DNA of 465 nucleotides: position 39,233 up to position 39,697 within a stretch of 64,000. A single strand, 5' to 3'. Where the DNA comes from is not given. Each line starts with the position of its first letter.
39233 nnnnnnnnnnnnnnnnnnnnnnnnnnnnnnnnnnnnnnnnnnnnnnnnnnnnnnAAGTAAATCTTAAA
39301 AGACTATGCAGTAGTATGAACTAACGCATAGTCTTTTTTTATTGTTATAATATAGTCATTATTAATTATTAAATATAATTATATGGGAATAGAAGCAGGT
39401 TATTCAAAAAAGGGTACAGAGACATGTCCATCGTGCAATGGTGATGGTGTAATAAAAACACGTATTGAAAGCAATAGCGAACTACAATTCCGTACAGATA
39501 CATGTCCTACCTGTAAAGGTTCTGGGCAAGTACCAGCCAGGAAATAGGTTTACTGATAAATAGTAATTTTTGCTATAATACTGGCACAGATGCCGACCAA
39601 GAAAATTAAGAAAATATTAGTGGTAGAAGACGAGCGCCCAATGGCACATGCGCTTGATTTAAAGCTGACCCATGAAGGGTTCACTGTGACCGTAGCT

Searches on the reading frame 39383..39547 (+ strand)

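Call 4: search_protein_families(library=pfam, proteins=[window:39383-39547:+], max_evalue=1)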
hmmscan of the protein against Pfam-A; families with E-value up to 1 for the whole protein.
window:39383-39547:+ (54 aa): 26 families (the best 25 are shown)
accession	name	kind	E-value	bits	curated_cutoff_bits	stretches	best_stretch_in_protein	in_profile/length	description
PF00684.25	DnaJ_CXXCXGXG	-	2.1e-08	34.7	32.7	1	9-51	12-54/65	DnaJ central domain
PF17302.8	DUF5351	-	4.9e-06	27.2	27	2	11-22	16-27/29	Family of unknown function (DUF5351)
PF15777.11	Anti-TRAP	-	3.2e-05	24.3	32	2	5-27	23-45/59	Tryptophan RNA-binding attenuator protein inhibitory protein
PF23733.2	GRXCR1-2_C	-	3.6e-05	24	26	1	9-28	26-45/47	GRXCR1/2, C-terminal domain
PF21002.2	TMEM106_N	-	8.2e-05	23.6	24.5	2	40-52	56-68/91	Transmembrane protein 106 N-terminal region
PF20833.2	RNase_E_G_Thio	-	0.00021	21.8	26.8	1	14-27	1-14/86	RNase E/G, Thioredoxin-like domain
PF25433.1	DUF7895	-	0.0023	18.7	27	1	10-33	9-32/75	Domain of unknown function (DUF7895)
PF14369.11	Zn_ribbon_19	-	0.0074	16.9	30.8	0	13-21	21-30/35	zinc-ribbon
PF01396.24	Zn_ribbon_Top1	-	0.013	15.7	32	1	13-25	2-14/39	Topoisomerase DNA binding C4 zinc finger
PF13878.12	zf-C2H2_3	-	0.019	15.2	27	1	3-19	4-20/40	zinc-finger of acetyl-transferase ESCO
PF23475.1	zf-Tbcl_FmdE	-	0.022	14.7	23.2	0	8-19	3-14/35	FmdE treble clef zinc finger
PF13453.11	Zn_ribbon_TFIIB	-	0.024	14.5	22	1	14-46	1-27/41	Transcription factor zinc-finger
PF25112.1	zf-AtTam37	-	0.027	15.6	27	0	12-35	76-98/111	AtTam37 zinc finger region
PF21349.2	RUBY_RBDX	-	0.033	14.1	26.5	0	13-19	17-23/30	Rubrerythrin, rubredoxin-like domain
PF21276.3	ZNF512_C2HC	-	0.04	14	27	0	9-19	10-20/38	Zinc finger protein 512, C2HC zinc finger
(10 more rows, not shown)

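Call 5: search_protein_families(library=padloc, proteins=[window:39383-39547:+], max_evalue=1)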
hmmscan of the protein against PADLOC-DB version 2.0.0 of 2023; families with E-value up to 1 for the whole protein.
window:39383-39547:+ (54 aa): 1 family
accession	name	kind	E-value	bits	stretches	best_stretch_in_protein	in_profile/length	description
PDLC04253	PDC-M01B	-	0.0065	13.8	1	12-50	295-321/366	-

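Call 8: search_protein_families(library=ncbifam, proteins=[window:39383-39547:+], max_evalue=1)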
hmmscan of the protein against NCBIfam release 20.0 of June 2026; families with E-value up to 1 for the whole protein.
window:39383-39547:+ (54 aa): 15 families
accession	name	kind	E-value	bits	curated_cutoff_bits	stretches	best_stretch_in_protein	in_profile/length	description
TIGR02349.1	DnaJ_bact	equivalog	2.7e-07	30.3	377.2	1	8-52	156-200/354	molecular chaperone DnaJ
NF058604.1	RtpA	equivalog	3.1e-06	27.2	65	2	7-27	18-38/50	anti-TRAP protein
NF010885.0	PRK14292.1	equivalog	3.3e-05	23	585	1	8-50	153-195/371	chaperone protein DnaJ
NF008035.0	PRK10767.1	subfamily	8.8e-05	21.7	338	1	10-50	156-192/374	molecular chaperone DnaJ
TIGR00757.1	RNaseEG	subfamily_domain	0.00047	19.2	325.95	2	11-30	390-409/415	Rne/Rng family ribonuclease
NF010874.0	PRK14281.1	equivalog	0.0005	19.3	619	1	8-50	174-217/397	chaperone protein DnaJ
NF010894.0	PRK14301.1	equivalog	0.00065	18.8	548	1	11-50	160-195/373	chaperone protein DnaJ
NF010871.0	PRK14278.1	equivalog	0.0017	17.3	502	1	8-50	152-194/378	molecular chaperone DnaJ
NF010872.0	PRK14279.1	equivalog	0.0028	16.8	556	1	8-50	184-224/394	molecular chaperone DnaJ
TIGR02642.1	phage_xxxx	hypoth_equivalog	0.0035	17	101.4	2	13-51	182-210/267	TIGR02642 family protein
TIGR00630.1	uvra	equivalog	0.053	11.7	729.8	1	14-46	738-767/924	excinuclease ABC subunit UvrA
TIGR02538.1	type_IV_pilB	equivalog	0.11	11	675.65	1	21-46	253-278/564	type IV-A pilus assembly ATPase PilB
NF033629.0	RiPP_CPAC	subfamily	0.16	12.2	60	0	36-47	36-47/52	RiPP peptide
NF009623.0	PRK13130.1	equivalog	0.32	11.1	68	0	13-23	18-28/56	RNA-protein complex protein Nop10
TIGR02605.1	CxxC_CxxC_SSSS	subfamily_domain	0.46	10.6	31.3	0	9-22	23-36/52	FmdB family zinc ribbon protein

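Call 9: search_protein_families(library=phrogs, proteins=[window:39383-39547:+], max_evalue=1)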
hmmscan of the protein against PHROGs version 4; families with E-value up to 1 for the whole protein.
window:39383-39547:+ (54 aa): 36 families (the best 25 are shown)
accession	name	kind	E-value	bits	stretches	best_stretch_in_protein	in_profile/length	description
phrog_6060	-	transcription regulation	1.4e-05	25.9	2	14-51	15-50/61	anti-termination protein Q-like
phrog_11603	-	unknown function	4.7e-05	24.7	2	22-53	34-65/67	-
phrog_127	-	transcription regulation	0.00014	22.6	1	11-51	113-161/253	anti-termination protein Q-like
phrog_8027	-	unknown function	0.00019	22.7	1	13-52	6-41/153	-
phrog_16968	-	unknown function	0.00039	21.5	2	34-53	27-46/165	-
phrog_9961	-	unknown function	0.0014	20.3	1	9-52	4-40/99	-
phrog_6730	-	unknown function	0.0022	19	1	9-30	39-60/106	-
phrog_12574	-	unknown function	0.0026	19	2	38-52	36-50/75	-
phrog_14336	-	unknown function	0.0029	18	1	11-49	157-193/363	-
phrog_22300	-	unknown function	0.003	18.7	1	7-25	91-109/110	-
phrog_20807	-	unknown function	0.0036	17.9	1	14-32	126-144/222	-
phrog_25257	-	unknown function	0.0037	18.1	1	40-54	16-30/37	-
phrog_14965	-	unknown function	0.0048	17.5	1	9-49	101-127/200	-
phrog_8897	-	unknown function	0.0064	17.9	1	9-50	80-115/119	-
phrog_3931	-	unknown function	0.0089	17.1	1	11-49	28-55/59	-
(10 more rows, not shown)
